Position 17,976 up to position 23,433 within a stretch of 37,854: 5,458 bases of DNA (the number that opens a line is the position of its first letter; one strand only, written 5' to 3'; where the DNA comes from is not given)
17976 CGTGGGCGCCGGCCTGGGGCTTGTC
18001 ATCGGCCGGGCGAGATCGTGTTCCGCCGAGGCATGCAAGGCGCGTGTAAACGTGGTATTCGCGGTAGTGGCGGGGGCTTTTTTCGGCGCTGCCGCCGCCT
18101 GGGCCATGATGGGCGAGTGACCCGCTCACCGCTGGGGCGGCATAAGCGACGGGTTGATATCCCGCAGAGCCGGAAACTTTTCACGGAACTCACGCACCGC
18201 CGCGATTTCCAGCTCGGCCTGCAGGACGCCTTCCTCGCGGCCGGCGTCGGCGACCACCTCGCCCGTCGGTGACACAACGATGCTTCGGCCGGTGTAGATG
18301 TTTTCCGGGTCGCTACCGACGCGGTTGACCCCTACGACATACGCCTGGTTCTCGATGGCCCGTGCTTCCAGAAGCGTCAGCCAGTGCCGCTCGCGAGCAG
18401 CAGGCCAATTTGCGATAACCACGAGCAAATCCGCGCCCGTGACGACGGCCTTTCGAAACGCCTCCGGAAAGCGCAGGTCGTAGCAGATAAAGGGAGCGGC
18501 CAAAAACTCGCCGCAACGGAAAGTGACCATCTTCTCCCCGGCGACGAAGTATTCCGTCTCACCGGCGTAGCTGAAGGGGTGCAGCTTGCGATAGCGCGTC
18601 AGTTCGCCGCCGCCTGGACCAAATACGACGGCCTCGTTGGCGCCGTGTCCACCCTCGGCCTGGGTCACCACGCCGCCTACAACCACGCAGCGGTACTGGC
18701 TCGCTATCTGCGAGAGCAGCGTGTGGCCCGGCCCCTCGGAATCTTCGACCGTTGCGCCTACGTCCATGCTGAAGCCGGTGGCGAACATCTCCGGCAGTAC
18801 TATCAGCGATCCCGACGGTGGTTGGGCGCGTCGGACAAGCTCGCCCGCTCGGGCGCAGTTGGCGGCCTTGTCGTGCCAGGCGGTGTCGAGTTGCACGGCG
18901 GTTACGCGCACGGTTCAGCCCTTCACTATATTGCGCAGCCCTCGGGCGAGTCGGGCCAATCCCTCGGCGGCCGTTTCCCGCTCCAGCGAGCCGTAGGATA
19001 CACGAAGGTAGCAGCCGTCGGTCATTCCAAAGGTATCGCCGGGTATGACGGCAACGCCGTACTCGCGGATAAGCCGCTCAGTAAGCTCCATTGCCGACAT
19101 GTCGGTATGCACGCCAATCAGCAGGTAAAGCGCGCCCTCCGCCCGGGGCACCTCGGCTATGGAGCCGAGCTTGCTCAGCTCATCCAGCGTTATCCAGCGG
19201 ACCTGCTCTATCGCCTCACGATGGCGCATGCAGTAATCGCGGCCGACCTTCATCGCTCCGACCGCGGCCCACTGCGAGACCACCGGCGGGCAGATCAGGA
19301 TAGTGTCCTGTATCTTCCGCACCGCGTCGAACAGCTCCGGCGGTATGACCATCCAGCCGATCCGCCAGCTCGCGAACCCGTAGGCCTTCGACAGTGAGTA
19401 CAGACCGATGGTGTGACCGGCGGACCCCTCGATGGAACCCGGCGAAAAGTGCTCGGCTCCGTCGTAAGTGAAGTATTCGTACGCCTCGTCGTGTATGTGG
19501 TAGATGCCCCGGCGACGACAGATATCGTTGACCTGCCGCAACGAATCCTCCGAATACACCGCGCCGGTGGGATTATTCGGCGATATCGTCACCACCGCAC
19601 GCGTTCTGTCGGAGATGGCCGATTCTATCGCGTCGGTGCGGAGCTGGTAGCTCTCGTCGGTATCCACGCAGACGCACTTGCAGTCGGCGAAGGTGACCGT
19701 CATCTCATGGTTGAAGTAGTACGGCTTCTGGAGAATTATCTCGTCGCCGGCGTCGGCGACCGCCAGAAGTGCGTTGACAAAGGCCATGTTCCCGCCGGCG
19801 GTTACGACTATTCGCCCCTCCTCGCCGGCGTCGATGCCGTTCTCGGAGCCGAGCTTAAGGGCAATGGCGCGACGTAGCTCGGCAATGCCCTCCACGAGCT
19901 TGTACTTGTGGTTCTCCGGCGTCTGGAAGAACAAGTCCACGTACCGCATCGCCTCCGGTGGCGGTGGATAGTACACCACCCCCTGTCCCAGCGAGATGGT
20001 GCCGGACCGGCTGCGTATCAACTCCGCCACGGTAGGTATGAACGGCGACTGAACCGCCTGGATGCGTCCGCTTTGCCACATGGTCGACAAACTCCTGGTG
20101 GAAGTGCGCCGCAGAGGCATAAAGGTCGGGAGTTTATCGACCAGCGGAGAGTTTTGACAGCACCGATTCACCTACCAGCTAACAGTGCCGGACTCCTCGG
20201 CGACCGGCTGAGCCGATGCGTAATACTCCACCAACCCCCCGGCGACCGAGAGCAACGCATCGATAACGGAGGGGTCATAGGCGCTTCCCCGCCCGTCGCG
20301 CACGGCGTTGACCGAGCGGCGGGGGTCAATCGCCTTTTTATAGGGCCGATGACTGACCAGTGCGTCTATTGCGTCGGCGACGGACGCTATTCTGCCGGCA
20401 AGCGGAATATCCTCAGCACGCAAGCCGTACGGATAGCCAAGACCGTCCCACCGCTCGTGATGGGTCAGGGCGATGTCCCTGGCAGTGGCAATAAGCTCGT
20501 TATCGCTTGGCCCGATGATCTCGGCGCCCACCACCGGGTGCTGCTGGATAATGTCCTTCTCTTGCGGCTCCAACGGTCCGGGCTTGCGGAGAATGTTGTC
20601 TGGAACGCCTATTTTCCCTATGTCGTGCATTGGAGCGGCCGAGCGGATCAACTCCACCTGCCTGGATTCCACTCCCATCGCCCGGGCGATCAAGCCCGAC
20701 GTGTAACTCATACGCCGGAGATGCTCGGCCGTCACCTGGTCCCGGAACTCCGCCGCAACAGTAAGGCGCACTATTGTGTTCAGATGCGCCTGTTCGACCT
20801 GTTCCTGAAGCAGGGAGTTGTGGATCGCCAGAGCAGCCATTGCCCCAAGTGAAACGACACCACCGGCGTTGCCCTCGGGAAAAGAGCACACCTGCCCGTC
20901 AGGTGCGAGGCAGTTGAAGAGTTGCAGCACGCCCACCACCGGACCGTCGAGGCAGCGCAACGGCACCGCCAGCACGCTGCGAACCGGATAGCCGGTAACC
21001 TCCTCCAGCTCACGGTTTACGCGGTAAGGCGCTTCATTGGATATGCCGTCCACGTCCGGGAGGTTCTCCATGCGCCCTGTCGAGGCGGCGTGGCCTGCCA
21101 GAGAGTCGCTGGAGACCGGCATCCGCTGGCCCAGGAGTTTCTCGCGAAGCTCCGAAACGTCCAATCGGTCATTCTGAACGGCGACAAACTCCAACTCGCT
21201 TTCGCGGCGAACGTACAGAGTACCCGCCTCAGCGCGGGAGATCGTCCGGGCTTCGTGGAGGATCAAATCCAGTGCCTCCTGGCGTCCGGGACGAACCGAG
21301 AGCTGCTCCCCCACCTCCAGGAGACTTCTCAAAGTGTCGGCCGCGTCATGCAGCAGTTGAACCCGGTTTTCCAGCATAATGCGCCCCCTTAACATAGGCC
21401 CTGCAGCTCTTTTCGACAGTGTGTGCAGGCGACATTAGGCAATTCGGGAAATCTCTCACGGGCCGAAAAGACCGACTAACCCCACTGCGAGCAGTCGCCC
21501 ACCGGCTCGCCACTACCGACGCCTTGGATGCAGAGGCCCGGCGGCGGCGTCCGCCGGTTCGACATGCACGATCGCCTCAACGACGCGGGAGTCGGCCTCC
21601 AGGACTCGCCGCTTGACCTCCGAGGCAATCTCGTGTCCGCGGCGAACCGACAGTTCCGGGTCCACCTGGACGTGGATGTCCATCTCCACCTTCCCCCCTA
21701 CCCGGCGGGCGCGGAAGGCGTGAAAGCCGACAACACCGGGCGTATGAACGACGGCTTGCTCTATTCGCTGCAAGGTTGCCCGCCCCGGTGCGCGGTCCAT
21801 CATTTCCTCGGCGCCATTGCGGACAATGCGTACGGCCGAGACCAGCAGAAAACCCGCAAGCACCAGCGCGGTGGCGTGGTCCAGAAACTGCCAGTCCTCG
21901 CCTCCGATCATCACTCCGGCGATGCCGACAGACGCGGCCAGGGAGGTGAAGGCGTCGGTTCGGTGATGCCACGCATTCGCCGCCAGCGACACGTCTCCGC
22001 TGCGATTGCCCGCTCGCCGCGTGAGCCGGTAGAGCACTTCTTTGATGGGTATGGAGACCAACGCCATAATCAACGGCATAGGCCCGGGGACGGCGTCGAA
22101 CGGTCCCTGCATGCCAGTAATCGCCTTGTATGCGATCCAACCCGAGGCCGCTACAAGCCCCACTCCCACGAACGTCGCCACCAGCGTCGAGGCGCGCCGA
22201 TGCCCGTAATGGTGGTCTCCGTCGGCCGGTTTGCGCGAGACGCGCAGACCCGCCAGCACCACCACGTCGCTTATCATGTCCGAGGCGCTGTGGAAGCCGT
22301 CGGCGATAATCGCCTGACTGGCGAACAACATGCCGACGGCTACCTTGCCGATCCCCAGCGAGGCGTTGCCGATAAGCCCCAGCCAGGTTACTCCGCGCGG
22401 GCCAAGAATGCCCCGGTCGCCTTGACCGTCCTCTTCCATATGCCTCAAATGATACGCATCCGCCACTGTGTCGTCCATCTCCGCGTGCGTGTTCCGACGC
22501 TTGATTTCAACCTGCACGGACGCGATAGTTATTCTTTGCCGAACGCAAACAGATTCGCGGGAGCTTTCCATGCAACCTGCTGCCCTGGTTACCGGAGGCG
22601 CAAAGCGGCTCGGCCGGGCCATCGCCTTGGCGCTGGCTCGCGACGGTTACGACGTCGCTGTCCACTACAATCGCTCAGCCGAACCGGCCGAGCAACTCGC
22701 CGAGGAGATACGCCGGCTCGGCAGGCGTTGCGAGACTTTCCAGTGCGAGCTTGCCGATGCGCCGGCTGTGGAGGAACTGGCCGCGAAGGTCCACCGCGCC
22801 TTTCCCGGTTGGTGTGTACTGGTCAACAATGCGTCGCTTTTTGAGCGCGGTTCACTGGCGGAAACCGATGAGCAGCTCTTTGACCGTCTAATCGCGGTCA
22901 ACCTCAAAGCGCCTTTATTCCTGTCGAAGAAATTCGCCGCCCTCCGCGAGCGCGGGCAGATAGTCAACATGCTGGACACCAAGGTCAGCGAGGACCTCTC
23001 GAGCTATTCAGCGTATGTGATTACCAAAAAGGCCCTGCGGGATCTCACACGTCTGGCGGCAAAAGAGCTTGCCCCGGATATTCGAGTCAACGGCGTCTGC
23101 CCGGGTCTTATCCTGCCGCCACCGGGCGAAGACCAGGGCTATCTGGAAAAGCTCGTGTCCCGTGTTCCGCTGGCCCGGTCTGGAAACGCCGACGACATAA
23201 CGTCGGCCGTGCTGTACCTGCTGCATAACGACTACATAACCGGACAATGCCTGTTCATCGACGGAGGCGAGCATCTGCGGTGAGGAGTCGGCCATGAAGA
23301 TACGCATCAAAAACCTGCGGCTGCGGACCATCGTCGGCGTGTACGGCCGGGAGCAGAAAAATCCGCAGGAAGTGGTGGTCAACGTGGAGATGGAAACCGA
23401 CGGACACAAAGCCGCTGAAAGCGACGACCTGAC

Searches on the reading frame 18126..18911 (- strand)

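Call 37: search_protein_families(library=pfam, proteins=[window:18126-18911:-], max_evalue=0.001)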
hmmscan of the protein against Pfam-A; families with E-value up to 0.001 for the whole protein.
window:18126-18911:- (261 aa): 1 family
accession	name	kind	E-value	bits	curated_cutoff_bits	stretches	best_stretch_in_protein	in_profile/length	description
PF00795.27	CN_hydrolase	-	9.9e-45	153.3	23.2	1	2-243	1-255/256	Carbon-nitrogen hydrolase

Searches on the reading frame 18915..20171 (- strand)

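Call 37: search_protein_families(library=pfam, proteins=[window:18915-20171:-], max_evalue=0.001)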
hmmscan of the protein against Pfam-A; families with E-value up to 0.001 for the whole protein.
window:18915-20171:- (418 aa): 6 families
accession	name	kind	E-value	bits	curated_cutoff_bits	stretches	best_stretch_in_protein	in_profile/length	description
PF00155.27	Aminotran_1_2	-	2.2e-53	182.2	19.7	1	59-408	4-361/361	Aminotransferase class I and II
PF01041.23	DegT_DnrJ_EryC1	-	1.2e-06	28.5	19.8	1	122-230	43-147/360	DegT/DnrJ/EryC1/StrS aminotransferase family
PF01053.26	Cys_Met_Meta_PP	-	2.7e-06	26.6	27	1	120-229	69-174/381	Cys/Met metabolism PLP-dependent enzyme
PF04864.19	Alliinase_C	-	3.1e-06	26.8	22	1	121-276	69-208/363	Allinase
PF01212.27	Beta_elim_lyase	-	6.1e-05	22.9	27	1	121-228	50-168/288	Beta-eliminating lyase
PF00266.25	Aminotran_5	-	0.00092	18.7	21.5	0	113-230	56-177/371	Aminotransferase class-V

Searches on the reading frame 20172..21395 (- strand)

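Call 37: search_protein_families(library=pfam, proteins=[window:20172-21395:-], max_evalue=0.001)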
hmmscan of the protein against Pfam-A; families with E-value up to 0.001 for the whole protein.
window:20172-21395:- (407 aa): 4 families
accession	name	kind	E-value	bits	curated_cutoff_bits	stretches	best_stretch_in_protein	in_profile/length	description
PF13487.12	HD_5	-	9.2e-31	107.3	27.2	1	216-377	8-170/170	HD domain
PF01966.28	HD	-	1.3e-20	74.3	22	1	222-345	1-115/116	HD domain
PF01590.32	GAF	-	3.7e-10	40.9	22.4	1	38-175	2-117/133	GAF domain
PF13492.12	GAF_3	-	0.00028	21.7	27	1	41-193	5-129/129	GAF domain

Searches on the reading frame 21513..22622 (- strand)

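Call 37: search_protein_families(library=pfam, proteins=[window:21513-22622:-], max_evalue=0.001)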
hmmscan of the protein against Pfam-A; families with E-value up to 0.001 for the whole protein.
window:21513-22622:- (369 aa): 2 families
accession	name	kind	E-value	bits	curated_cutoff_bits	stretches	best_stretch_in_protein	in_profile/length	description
PF01545.26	Cation_efflux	-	1.1e-43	149.7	26.6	1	80-275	2-198/198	Cation efflux family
PF16916.11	ZT_dimer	-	1.1e-19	70.7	26.7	1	282-356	4-77/78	Dimerisation domain of Zinc Transporter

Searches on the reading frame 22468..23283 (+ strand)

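Call 85: search_protein_families(library=pfam, proteins=[window:22468-23283:+], max_evalue=0.001)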
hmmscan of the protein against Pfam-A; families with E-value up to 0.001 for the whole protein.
window:22468-23283:+ (271 aa): 5 families
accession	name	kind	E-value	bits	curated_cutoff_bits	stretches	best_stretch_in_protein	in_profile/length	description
PF13561.12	adh_short_C2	-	8.4e-41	140.5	27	1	47-268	7-235/236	Enoyl-(Acyl carrier protein) reductase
PF00106.31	adh_short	-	3.8e-37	128.1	26.6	1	38-216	2-183/195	short chain dehydrogenase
PF08659.16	KR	-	5.7e-11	43.1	22.6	1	39-156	3-123/180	KR domain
PF23441.1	SDR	-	3.4e-06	27.1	27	1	122-269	99-256/258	SDR-like rossmann domain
PF01370.27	Epimerase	-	0.0001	22.3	20.9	1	39-108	1-63/240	NAD dependent epimerase/dehydratase family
